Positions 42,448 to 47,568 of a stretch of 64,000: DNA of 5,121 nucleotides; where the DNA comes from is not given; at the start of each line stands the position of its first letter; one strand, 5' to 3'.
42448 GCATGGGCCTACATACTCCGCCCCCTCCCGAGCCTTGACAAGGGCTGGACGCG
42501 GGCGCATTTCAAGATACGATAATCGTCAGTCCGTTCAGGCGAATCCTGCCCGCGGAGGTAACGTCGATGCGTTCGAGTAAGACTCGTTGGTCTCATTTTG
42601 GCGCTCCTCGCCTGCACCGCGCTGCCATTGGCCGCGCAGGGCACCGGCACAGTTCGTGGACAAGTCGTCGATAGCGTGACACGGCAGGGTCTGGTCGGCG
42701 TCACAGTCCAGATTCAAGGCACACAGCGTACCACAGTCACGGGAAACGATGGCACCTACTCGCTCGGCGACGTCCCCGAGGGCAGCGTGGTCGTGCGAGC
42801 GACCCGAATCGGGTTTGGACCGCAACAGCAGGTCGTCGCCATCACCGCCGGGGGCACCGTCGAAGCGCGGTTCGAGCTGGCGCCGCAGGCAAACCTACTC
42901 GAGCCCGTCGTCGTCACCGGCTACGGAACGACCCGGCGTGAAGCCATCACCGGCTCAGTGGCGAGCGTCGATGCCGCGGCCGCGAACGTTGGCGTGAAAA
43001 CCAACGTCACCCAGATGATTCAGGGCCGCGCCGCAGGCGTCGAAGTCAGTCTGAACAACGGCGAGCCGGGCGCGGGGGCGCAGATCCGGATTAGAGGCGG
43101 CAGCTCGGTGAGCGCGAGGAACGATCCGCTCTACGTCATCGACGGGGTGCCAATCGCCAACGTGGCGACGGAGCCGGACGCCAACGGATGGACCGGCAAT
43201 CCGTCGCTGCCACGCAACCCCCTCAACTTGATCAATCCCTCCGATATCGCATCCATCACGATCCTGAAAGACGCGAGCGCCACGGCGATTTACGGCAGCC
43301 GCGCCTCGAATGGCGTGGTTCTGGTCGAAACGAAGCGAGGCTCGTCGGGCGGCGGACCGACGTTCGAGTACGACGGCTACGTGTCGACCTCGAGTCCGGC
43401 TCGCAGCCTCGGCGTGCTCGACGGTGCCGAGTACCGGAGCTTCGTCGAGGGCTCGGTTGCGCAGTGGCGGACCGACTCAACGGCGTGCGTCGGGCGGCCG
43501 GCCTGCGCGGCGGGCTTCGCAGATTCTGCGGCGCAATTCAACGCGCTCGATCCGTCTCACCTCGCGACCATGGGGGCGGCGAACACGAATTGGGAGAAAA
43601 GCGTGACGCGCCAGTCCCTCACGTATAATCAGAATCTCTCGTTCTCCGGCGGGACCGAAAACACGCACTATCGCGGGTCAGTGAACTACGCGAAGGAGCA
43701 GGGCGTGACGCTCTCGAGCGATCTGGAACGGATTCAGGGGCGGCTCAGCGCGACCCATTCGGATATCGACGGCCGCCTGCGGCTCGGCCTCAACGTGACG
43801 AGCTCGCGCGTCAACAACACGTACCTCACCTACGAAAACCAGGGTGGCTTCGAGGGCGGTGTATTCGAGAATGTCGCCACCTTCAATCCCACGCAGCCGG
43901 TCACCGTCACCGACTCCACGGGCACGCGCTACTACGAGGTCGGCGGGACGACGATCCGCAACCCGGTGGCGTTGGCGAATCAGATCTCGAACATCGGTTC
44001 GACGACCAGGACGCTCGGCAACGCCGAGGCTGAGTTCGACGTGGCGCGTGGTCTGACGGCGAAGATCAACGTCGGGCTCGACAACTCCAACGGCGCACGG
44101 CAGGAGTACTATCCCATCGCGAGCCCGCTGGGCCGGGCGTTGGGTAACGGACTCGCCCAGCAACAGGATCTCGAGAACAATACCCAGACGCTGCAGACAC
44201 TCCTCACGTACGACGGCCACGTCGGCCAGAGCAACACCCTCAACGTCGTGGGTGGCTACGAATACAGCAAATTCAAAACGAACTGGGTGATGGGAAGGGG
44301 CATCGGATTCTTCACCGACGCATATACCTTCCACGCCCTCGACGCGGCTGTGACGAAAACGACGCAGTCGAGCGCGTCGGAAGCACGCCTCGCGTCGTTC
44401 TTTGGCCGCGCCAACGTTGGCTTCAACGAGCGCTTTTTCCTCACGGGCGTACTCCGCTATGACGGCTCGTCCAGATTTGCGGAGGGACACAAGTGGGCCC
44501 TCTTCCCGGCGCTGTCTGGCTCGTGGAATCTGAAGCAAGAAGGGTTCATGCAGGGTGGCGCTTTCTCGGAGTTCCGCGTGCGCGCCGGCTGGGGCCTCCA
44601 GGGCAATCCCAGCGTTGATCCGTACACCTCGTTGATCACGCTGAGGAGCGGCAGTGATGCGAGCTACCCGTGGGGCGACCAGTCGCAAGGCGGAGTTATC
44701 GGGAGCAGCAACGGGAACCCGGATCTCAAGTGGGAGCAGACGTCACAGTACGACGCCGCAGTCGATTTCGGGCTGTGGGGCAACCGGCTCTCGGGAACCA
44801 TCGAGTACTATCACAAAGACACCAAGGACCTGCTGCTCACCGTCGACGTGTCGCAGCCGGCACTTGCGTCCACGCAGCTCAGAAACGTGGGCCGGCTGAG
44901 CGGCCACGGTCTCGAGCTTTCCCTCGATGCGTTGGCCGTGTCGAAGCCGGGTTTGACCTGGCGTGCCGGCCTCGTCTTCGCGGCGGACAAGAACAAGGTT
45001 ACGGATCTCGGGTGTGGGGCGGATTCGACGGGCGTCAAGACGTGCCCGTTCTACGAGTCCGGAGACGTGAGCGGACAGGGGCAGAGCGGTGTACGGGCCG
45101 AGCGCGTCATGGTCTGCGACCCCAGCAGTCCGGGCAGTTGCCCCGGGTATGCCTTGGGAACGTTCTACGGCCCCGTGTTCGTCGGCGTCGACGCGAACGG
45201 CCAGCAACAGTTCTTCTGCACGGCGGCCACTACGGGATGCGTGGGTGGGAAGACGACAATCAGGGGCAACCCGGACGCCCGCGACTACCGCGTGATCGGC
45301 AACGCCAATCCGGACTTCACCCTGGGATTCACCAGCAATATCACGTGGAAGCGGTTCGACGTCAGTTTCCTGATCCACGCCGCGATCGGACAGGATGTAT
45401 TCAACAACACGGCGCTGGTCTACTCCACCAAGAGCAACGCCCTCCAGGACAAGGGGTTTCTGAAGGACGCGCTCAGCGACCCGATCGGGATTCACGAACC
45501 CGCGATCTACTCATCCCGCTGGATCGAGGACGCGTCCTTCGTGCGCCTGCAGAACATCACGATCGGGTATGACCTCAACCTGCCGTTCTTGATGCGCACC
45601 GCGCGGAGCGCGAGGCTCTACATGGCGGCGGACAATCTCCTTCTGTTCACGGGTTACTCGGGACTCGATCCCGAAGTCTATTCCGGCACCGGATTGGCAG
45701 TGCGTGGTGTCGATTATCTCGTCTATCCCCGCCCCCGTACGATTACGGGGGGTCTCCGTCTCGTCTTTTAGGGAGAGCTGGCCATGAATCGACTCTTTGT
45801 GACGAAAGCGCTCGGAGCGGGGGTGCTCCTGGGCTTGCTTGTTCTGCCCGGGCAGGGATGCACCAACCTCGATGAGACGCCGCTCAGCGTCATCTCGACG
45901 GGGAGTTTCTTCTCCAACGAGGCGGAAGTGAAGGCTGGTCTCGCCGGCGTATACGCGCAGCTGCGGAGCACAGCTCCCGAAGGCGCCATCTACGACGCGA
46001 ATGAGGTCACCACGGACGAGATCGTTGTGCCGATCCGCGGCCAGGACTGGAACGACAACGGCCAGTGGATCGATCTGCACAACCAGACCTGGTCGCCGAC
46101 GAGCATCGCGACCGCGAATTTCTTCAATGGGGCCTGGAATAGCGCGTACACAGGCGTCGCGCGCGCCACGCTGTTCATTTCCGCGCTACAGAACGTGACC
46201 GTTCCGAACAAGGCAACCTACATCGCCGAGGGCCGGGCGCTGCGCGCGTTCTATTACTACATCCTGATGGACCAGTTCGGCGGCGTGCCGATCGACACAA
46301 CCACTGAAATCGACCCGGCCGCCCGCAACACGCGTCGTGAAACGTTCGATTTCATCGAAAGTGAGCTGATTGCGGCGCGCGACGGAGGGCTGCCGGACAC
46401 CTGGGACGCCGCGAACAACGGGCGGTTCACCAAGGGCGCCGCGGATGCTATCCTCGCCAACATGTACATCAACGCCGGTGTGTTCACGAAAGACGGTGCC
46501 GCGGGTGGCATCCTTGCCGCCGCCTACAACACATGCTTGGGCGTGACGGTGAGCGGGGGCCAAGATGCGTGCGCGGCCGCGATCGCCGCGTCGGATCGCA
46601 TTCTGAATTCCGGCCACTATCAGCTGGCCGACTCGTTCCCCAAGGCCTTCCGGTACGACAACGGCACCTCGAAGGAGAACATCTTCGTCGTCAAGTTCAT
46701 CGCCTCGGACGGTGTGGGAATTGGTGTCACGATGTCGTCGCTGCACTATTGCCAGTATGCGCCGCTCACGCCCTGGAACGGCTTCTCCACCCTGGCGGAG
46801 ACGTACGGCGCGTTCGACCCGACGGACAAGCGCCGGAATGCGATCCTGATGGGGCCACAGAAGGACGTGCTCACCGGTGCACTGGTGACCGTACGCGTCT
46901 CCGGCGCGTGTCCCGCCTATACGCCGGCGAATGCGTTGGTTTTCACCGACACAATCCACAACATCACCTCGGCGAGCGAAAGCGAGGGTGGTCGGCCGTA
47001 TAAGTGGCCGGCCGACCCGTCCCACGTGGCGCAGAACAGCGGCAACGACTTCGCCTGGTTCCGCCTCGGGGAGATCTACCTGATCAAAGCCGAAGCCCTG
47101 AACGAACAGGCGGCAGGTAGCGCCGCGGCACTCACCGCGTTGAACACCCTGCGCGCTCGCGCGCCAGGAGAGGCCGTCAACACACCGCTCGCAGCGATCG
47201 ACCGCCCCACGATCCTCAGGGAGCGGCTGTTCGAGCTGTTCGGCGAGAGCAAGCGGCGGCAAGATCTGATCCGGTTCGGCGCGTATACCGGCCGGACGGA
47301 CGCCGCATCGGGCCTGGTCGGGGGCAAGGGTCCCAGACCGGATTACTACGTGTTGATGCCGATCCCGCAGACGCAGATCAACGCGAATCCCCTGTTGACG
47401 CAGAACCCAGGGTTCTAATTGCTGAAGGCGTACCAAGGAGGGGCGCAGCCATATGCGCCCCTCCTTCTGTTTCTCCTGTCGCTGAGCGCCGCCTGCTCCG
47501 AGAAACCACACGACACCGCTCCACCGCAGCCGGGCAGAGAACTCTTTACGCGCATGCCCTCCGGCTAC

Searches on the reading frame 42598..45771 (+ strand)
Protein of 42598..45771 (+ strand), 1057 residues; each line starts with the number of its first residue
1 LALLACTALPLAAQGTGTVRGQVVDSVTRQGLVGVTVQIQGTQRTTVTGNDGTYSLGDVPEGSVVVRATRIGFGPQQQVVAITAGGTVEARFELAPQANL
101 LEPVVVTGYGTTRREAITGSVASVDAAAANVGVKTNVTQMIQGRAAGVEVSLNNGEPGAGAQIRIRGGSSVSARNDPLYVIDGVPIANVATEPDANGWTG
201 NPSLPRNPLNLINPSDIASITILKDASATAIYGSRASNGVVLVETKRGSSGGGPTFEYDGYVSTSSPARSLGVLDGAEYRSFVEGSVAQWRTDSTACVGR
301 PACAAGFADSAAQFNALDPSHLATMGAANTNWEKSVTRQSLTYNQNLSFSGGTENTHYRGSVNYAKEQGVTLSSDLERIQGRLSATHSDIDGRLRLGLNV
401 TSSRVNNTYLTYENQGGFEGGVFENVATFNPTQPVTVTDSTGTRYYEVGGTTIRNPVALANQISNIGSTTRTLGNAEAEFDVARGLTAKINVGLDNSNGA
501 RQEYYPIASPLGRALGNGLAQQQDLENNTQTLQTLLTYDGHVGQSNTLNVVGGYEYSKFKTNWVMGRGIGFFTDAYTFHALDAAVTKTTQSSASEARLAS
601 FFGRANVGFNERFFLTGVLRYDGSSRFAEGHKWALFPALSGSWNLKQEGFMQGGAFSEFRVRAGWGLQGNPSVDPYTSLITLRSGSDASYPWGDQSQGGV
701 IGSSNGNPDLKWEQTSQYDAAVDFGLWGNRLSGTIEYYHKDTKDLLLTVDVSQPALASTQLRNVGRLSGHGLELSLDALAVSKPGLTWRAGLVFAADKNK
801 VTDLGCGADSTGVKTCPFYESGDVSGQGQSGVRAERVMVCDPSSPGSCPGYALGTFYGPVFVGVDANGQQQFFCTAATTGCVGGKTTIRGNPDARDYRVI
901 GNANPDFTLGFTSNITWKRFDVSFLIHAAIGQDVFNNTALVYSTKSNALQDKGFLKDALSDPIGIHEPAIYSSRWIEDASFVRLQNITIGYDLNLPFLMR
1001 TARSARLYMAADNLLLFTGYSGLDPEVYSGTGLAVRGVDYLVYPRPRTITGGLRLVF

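Call 87: search_protein_families(library=pfam, proteins=[window:42598-45771:+], max_evalue=0.00001)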
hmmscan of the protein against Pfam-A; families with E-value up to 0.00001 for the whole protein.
window:42598-45771:+ (1057 aa): 4 families
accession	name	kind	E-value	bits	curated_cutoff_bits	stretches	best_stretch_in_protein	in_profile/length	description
PF00593.30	TonB_dep_Rec_b-barrel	-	1.3e-20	75.1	27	1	428-795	20-348/436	TonB dependent receptor-like, beta-barrel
PF07715.20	Plug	-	1.4e-17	64.6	23.9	1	116-240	4-107/107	TonB-dependent Receptor Plug Domain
PF13715.12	CarbopepD_reg_2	-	3.3e-16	59.5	32.2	1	19-106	1-88/88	CarboxypepD_reg-like domain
PF13620.12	CarboxypepD_reg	-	7e-13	49.2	32.3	1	18-94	1-81/82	Carboxypeptidase regulatory-like domain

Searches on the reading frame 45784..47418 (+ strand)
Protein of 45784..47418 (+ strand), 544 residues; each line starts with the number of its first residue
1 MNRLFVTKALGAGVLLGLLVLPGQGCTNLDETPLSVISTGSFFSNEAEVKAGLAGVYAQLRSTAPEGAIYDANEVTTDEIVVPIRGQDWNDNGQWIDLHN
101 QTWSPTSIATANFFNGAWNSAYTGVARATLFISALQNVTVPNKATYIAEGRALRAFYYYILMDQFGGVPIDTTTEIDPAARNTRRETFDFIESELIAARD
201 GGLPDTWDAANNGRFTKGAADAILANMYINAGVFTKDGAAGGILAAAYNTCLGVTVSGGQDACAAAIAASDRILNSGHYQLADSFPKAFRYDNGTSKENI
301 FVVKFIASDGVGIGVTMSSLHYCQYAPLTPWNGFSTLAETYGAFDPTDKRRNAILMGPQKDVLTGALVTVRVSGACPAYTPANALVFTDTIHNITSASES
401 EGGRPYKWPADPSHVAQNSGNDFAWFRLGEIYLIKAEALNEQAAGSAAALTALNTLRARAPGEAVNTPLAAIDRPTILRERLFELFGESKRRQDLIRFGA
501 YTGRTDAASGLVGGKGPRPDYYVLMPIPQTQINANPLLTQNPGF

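Call 87: search_protein_families(library=pfam, proteins=[window:45784-47418:+], max_evalue=0.00001)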
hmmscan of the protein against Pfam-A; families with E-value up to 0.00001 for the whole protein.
window:45784-47418:+ (544 aa): 2 families
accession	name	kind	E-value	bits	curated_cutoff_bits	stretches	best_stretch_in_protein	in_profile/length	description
PF07980.17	SusD_RagB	-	1.1e-28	101.2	23.1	1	271-544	35-297/297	SusD family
PF14322.12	SusD-like_3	-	1.9e-20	74.3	27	1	43-228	16-190/191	Starch-binding associating with outer membrane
